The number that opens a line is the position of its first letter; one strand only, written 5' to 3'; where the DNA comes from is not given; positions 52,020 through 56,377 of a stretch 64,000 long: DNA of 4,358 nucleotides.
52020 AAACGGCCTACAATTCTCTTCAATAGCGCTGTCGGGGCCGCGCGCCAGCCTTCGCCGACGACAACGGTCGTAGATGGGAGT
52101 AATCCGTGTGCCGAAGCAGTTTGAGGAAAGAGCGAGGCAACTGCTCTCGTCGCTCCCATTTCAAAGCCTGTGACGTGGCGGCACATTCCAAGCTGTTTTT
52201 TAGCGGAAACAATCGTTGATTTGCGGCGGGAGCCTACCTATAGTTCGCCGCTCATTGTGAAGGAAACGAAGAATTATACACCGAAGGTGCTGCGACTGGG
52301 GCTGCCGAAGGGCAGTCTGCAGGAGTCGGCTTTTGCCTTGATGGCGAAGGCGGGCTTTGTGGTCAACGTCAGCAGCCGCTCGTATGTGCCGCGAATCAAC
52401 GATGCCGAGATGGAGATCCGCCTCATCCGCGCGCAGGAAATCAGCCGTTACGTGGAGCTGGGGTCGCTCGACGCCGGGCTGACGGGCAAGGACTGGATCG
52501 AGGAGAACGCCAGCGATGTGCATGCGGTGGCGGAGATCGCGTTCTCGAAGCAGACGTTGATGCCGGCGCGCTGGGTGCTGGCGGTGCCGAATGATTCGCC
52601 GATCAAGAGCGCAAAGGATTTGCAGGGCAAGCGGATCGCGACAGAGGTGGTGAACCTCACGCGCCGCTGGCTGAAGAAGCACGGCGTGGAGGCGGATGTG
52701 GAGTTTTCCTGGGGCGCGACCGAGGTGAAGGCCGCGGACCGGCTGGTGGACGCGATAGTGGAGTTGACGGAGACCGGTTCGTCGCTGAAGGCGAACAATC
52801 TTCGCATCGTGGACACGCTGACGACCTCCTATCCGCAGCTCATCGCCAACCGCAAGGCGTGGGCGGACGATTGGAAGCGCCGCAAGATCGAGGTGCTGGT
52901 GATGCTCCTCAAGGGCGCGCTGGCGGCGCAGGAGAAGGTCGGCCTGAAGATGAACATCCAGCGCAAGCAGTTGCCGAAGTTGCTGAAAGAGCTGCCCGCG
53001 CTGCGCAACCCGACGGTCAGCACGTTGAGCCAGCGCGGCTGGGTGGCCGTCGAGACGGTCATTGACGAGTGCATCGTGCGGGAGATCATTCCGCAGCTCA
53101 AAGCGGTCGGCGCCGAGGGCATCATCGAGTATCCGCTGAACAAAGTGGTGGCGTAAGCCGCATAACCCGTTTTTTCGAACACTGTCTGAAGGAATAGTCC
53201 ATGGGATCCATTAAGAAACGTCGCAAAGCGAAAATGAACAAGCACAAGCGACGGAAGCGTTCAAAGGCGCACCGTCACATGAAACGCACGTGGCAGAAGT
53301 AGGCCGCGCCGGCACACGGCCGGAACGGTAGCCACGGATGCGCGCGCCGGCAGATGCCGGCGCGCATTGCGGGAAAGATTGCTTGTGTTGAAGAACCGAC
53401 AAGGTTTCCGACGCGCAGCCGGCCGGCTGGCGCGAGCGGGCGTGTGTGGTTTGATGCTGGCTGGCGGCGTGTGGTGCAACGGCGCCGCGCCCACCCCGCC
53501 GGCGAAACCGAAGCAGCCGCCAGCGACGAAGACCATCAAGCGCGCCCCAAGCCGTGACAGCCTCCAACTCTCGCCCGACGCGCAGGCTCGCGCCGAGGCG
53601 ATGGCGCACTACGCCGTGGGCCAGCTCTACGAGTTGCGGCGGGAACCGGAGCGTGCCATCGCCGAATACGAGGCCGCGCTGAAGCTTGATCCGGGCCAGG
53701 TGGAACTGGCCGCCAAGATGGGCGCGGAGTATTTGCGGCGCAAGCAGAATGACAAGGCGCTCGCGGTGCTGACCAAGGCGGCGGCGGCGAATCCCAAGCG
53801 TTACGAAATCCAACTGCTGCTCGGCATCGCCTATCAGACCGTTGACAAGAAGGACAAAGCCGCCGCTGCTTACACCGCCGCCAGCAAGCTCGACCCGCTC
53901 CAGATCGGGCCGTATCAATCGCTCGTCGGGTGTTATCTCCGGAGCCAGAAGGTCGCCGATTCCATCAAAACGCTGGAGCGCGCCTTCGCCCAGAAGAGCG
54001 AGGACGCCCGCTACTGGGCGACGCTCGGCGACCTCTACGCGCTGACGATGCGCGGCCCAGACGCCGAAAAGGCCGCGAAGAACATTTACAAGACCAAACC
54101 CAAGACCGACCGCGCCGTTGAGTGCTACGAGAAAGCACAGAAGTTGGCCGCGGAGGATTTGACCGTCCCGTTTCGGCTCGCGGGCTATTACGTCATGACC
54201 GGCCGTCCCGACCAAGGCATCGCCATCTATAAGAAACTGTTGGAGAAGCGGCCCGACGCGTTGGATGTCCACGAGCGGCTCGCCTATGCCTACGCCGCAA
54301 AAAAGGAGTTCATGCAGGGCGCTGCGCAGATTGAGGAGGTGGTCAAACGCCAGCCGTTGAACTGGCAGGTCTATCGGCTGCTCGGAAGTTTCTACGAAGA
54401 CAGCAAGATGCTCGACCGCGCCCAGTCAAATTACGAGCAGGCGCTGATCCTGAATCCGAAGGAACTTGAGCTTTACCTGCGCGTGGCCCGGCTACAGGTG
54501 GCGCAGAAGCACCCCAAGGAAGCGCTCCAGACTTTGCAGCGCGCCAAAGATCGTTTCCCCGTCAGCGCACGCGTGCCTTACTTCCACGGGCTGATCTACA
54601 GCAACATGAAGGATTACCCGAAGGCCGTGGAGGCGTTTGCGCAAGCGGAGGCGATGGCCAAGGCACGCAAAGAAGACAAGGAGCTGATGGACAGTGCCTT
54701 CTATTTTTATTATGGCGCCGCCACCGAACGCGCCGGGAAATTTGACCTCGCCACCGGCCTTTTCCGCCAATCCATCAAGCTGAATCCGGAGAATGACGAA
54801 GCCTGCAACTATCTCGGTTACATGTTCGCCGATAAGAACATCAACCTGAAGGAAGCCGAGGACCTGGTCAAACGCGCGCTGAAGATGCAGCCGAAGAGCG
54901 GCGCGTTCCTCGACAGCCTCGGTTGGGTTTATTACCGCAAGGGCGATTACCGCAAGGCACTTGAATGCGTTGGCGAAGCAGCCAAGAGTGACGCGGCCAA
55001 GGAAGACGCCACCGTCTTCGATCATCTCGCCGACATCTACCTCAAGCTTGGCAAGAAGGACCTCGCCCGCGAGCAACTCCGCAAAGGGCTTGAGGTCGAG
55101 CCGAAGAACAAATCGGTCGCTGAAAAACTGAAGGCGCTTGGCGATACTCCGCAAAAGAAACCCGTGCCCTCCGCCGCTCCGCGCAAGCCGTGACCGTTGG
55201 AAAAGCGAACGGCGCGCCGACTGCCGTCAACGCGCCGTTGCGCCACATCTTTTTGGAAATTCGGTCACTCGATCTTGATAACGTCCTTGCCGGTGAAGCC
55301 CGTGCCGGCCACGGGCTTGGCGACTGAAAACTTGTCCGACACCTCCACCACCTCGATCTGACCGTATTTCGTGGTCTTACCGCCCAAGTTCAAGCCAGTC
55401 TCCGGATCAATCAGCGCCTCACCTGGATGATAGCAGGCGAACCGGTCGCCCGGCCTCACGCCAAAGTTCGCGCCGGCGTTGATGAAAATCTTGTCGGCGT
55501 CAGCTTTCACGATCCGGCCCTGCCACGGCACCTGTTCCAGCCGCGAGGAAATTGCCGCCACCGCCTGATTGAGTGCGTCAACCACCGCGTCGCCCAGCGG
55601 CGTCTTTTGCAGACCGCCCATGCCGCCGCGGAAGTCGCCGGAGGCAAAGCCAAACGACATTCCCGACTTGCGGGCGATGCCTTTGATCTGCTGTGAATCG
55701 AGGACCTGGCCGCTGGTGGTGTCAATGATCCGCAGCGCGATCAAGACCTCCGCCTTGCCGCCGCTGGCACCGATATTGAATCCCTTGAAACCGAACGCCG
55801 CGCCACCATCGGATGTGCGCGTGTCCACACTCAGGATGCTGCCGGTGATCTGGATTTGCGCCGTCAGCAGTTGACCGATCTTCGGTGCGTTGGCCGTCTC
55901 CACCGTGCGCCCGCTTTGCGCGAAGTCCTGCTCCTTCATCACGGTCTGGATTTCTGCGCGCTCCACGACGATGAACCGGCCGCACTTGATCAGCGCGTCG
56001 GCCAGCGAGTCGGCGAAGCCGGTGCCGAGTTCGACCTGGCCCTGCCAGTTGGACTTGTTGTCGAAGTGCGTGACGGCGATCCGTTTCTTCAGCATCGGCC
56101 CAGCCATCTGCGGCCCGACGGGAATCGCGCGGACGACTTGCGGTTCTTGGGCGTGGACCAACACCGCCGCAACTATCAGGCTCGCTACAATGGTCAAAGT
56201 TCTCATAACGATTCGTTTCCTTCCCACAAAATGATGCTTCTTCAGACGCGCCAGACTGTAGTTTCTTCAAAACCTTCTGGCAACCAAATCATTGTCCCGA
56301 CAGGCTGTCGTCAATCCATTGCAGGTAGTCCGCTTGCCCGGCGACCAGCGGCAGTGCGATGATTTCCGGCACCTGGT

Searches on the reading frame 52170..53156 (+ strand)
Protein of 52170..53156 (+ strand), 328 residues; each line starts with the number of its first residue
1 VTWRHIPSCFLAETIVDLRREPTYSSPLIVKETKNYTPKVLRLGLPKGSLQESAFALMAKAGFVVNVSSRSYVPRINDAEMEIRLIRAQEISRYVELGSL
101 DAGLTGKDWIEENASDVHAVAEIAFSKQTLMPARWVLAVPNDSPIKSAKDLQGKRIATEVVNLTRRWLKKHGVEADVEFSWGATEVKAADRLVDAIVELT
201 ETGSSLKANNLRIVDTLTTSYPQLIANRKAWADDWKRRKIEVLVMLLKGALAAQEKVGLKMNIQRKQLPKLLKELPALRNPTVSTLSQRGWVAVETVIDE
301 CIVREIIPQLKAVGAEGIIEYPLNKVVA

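Call 84: search_protein_families(library=pfam, proteins=[window:52170-53156:+], max_evalue=0.001)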
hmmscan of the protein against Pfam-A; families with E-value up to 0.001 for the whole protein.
window:52170-53156:+ (328 aa): 3 families
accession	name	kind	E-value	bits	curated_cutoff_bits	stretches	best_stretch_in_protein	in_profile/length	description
PF01634.23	HisG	-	6.5e-44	150.1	25.5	1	87-248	1-157/158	ATP phosphoribosyltransferase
PF08029.16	HisG_C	-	1.6e-25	89.4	23.5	1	253-325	1-73/73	HisG, C-terminal domain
PF09084.16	NMT1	-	0.00053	20.4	20.5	1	136-199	76-147/216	NMT1/THI5 like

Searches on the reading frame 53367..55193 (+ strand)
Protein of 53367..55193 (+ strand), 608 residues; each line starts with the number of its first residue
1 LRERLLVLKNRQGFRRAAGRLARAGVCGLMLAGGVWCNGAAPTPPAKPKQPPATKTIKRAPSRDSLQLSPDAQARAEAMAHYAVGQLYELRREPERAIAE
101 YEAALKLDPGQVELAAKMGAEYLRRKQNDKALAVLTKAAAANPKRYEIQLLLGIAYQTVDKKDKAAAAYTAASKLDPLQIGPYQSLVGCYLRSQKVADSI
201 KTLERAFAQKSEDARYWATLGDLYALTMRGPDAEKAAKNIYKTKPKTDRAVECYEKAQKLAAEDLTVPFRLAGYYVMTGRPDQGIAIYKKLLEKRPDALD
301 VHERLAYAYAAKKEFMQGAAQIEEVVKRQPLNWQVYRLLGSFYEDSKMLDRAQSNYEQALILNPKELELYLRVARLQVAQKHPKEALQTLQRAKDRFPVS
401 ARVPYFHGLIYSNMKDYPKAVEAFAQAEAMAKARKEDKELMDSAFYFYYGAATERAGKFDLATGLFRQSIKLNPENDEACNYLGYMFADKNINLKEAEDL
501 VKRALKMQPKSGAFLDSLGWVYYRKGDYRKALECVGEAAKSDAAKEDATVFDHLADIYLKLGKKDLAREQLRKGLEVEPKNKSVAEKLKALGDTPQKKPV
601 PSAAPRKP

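Call 84: search_protein_families(library=pfam, proteins=[window:53367-55193:+], max_evalue=0.001)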
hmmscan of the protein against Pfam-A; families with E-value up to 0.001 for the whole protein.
window:53367-55193:+ (608 aa): 26 families (the best 25 are shown)
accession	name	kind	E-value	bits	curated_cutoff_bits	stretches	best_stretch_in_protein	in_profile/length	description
PF07719.23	TPR_2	-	4.6e-36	120.4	27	2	78-110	1-33/34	Tetratricopeptide repeat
PF13428.12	TPR_14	-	3.5e-33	111.1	23.5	2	270-307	6-43/44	Tetratricopeptide repeat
PF14559.12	TPR_19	-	4.5e-33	113.8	25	5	346-402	4-60/68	Tetratricopeptide repeat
PF13432.12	TPR_16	-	5.8e-33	113.4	32.7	1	518-573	3-56/65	Tetratricopeptide repeat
PF00515.34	TPR_1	-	5e-28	96.2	27.8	0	78-109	1-32/34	Tetratricopeptide repeat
PF13181.12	TPR_8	-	2.7e-27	93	25.7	1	552-581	5-34/34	Tetratricopeptide repeat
PF13431.12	TPR_17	-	2.1e-22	77.9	24.4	0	502-533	3-34/34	Tetratricopeptide repeat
PF23914.1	TPR_CcmH_CycH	-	2e-20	73.7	42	2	328-434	45-154/158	Cytochrome c-type biogenesis protein H TPR domain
PF13424.12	TPR_12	-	3.1e-19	69.4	30.1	0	406-472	8-74/77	Tetratricopeptide repeat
PF13429.12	TPR_15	-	6.7e-16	59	26.2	2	311-532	20-234/280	Tetratricopeptide repeat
PF13414.12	TPR_11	-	2.9e-15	56.1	26.8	0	119-157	1-39/42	TPR repeat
PF25063.1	ARM_TT21_C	-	6.9e-14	52.6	35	0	494-569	111-185/209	Tetratricopeptide repeat protein 21 C-terminal ARM domain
PF13176.12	TPR_7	-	1.7e-12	46.8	27.9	0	80-112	1-35/36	Tetratricopeptide repeat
PF13371.12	TPR_9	-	2e-12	47.4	35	0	122-177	5-60/73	Tetratricopeptide repeat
PF13174.12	TPR_6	-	2.6e-11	43.8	26.3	0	370-398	3-31/33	Tetratricopeptide repeat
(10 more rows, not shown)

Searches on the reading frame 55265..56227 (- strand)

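Call 84: search_protein_families(library=pfam, proteins=[window:55265-56227:-], max_evalue=0.001)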
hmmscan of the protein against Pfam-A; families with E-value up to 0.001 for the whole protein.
window:55265-56227:- (320 aa): 3 families
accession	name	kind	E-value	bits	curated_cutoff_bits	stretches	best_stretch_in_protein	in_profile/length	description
PF03783.19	CsgG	-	4.6e-33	114.7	20.8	1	41-237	3-208/210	Curli production assembly/transport component CsgG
PF16538.11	FlgT_C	-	1.5e-06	29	27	1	246-304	3-59/77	Flagellar assembly protein T, C-terminal domain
PF13036.11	LpoB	-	1.6e-06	28.5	22.3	1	47-138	29-117/147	Peptidoglycan-synthase activator LpoB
